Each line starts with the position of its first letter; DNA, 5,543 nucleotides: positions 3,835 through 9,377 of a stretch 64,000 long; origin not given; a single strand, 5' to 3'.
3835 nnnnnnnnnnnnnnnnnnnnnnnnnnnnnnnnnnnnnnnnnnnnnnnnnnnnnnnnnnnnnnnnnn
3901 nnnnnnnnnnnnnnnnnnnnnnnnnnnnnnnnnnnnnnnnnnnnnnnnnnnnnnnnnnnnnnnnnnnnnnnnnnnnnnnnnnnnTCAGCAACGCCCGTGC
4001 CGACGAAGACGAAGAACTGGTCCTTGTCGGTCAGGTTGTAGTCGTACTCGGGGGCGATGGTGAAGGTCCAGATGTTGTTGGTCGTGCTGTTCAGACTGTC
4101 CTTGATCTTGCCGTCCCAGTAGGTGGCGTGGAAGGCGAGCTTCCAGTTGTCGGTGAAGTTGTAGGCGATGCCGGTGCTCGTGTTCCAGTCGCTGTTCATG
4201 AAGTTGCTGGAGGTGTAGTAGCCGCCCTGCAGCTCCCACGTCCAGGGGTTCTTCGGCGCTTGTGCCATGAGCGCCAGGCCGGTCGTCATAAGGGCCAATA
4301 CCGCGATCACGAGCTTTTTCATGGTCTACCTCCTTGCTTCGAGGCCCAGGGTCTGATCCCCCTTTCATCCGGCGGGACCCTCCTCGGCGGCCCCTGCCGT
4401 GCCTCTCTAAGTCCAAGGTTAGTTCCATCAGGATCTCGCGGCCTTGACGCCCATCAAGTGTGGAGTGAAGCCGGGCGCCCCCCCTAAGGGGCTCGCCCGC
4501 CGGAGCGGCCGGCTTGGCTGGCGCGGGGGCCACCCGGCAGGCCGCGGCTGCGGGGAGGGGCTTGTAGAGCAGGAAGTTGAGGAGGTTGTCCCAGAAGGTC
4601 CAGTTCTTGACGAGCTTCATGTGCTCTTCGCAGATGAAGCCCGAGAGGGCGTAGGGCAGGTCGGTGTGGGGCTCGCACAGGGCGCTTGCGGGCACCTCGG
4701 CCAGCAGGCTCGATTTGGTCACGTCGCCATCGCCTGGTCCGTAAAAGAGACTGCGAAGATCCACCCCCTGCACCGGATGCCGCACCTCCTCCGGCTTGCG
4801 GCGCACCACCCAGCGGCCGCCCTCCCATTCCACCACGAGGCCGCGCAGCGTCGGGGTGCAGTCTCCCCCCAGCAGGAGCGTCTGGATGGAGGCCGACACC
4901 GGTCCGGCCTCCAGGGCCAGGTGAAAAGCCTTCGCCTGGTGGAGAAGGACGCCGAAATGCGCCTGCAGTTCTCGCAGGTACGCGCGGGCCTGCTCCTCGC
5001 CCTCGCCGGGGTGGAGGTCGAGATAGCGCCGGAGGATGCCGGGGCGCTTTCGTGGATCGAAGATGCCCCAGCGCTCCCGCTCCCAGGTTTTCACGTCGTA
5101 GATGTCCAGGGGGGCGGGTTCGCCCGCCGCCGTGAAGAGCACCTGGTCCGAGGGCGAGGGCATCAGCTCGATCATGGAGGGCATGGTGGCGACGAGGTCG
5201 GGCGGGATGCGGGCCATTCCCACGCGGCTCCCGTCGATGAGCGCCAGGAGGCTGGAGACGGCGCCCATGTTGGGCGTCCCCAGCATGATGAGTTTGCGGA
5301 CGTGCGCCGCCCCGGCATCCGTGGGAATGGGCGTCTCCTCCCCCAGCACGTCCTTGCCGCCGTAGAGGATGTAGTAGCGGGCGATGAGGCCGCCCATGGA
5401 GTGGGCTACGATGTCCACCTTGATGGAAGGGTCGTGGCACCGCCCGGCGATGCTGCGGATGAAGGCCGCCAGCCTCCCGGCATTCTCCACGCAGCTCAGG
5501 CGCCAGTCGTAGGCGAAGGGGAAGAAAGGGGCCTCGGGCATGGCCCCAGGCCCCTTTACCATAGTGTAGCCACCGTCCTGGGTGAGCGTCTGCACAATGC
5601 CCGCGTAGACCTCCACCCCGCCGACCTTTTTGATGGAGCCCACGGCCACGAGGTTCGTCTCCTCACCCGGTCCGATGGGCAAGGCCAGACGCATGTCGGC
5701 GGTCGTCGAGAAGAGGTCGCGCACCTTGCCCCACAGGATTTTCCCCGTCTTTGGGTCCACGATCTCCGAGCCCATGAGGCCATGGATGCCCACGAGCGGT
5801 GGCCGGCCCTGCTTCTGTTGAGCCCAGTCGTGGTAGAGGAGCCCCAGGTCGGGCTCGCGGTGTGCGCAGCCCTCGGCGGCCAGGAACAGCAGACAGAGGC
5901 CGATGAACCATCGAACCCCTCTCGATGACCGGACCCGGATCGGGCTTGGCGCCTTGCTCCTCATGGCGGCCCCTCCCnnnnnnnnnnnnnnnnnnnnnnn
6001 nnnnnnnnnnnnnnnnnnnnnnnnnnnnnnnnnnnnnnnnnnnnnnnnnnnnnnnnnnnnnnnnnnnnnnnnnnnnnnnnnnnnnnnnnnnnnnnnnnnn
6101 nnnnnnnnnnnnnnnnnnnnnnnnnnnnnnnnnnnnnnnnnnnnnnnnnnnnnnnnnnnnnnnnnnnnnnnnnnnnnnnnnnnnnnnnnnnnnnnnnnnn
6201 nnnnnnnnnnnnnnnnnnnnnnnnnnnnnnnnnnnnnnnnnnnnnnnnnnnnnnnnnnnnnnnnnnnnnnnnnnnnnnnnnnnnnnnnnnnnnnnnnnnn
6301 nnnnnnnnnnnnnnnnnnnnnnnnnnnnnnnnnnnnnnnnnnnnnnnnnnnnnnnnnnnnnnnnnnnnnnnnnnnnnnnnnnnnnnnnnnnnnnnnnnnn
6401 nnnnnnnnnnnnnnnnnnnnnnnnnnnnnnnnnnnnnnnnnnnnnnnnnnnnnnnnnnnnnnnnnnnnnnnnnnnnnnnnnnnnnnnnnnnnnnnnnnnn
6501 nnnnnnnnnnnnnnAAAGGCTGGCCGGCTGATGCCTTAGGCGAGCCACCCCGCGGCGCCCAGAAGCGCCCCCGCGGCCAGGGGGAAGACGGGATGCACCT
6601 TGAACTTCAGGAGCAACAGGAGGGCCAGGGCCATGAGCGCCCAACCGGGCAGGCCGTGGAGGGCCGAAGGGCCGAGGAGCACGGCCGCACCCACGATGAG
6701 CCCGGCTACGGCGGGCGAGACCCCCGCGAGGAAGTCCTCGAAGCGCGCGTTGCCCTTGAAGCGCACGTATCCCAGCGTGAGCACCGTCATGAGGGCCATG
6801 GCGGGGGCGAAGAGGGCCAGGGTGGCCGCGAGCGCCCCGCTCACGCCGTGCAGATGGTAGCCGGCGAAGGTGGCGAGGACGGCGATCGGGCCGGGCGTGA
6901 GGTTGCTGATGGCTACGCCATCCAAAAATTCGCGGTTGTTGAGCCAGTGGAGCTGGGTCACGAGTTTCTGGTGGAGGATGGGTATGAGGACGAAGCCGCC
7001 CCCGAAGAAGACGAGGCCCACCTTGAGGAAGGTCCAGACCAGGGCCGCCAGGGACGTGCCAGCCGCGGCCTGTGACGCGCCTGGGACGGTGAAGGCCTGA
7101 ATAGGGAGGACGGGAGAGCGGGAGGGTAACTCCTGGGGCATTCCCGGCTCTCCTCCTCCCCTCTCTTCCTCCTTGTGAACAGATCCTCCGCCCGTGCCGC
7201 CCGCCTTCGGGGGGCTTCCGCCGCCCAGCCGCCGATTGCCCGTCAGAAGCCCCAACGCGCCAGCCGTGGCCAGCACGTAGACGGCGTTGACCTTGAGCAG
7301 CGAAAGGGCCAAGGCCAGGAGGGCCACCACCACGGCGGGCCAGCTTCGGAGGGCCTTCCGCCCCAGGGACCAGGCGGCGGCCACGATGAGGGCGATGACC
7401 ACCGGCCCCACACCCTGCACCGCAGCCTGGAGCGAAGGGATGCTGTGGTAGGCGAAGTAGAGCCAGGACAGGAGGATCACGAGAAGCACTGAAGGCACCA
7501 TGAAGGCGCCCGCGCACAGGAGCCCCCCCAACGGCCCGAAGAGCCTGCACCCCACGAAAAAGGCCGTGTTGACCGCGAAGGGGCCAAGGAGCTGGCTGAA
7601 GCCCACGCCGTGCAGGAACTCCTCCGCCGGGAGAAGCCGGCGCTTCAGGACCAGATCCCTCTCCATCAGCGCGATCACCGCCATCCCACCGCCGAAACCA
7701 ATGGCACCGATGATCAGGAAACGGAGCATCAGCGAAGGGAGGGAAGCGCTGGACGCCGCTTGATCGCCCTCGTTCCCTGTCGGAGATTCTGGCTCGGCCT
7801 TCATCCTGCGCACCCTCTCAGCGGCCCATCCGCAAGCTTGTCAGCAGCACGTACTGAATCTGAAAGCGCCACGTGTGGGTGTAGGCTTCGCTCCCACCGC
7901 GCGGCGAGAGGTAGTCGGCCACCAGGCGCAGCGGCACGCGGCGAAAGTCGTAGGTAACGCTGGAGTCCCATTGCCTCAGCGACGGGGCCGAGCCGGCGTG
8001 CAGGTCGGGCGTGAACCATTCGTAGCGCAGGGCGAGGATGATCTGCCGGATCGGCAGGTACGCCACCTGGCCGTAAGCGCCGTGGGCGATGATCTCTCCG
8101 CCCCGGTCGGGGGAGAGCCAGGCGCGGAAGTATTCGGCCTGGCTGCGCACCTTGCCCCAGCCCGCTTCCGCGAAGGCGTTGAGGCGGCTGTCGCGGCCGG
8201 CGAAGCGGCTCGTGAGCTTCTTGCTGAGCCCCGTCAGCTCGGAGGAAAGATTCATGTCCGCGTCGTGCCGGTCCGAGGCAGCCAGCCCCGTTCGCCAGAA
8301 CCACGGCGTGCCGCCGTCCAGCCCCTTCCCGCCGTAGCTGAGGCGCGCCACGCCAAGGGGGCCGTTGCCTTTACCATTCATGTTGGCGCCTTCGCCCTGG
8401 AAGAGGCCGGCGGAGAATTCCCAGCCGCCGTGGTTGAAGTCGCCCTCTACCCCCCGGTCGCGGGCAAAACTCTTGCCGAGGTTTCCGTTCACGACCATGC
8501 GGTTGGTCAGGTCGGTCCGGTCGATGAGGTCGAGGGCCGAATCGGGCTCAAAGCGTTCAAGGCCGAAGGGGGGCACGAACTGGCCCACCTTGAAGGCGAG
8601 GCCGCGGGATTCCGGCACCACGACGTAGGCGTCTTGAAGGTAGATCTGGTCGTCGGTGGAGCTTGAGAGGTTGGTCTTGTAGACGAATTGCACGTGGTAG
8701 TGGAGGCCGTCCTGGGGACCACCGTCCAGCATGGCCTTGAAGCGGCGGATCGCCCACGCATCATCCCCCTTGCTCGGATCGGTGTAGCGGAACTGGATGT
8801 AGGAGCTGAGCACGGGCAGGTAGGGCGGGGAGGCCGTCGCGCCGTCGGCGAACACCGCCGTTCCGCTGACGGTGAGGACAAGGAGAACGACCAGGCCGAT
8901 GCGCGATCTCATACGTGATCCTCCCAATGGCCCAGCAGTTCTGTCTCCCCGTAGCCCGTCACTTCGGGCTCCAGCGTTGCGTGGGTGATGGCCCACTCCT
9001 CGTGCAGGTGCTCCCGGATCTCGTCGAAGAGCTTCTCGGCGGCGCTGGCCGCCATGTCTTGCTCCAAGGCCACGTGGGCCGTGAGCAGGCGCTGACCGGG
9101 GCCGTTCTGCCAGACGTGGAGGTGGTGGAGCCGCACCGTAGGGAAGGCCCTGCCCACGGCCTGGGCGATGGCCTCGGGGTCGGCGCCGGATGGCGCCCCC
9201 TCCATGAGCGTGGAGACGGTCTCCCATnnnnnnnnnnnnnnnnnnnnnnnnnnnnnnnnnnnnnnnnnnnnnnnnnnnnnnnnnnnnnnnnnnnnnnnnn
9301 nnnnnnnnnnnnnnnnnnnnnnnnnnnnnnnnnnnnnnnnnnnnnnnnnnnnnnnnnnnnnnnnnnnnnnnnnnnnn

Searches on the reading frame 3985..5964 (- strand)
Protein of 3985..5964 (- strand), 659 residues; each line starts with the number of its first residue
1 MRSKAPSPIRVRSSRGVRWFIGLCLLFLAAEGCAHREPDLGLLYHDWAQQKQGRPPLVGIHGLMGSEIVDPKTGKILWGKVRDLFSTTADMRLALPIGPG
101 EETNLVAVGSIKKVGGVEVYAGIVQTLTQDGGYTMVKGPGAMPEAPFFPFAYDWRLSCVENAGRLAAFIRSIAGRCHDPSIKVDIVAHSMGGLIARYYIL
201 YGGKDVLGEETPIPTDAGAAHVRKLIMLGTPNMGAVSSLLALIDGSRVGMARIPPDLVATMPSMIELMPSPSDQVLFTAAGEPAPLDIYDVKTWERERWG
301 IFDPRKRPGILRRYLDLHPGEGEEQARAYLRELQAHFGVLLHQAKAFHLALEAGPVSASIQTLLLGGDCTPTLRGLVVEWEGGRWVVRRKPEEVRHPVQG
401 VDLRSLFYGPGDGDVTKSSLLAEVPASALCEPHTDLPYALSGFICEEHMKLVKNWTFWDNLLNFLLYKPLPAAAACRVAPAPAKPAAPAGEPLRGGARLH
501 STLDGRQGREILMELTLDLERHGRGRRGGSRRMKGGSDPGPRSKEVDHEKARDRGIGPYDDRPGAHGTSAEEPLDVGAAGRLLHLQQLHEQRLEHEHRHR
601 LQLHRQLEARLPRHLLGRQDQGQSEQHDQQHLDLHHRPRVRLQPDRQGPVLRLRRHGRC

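Call 38: search_protein_families(library=pfam, proteins=[window:3985-5964:-], max_evalue=0.001)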
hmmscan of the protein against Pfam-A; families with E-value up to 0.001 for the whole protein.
window:3985-5964:- (659 aa): 4 families
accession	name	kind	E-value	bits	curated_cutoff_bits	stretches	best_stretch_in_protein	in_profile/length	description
PF02450.21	LCAT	-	2.8e-09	37.1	21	1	142-275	82-208/392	Lecithin:cholesterol acyltransferase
PF24096.1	DUF7379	-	7.3e-06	26.5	33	1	159-235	51-115/191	Domain of unknown function (DUF7379)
PF05057.20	DUF676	-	1.5e-05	25.1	20.3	1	163-235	60-128/217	Putative serine esterase (DUF676)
PF01674.24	Lipase_2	-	0.00017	21.6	20.3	1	182-205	76-98/219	Lipase (class 2)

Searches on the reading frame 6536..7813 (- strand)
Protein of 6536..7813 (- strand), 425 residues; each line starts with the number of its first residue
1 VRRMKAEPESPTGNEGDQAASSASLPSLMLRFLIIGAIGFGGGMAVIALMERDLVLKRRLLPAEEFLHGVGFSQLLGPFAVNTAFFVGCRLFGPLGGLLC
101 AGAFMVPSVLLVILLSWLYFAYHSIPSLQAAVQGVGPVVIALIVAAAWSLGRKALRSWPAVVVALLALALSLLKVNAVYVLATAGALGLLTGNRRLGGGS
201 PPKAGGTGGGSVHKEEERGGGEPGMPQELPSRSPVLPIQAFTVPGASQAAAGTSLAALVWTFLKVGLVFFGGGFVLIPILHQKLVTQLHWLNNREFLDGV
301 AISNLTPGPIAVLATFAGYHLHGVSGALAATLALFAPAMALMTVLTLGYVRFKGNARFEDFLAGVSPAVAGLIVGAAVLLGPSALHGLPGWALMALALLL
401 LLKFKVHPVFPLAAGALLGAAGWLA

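Call 38: search_protein_families(library=pfam, proteins=[window:6536-7813:-], max_evalue=0.001)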
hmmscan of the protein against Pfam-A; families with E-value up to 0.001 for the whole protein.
window:6536-7813:- (425 aa): 1 family
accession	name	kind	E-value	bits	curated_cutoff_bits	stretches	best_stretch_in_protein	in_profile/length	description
PF02417.20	Chromate_transp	-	4.7e-81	271.2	28.6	2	257-419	2-165/166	Chromate transporter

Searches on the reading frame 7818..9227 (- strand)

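Call 38: search_protein_families(library=pfam, proteins=[window:7818-9227:-], max_evalue=0.001)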
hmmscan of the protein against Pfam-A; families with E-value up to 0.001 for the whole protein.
window:7818-9227:- (469 aa): 1 family
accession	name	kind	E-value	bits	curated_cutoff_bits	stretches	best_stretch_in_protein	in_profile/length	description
PF07396.17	Porin_O_P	-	2.4e-09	37.4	20.9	1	159-393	28-276/370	Phosphate-selective porin O and P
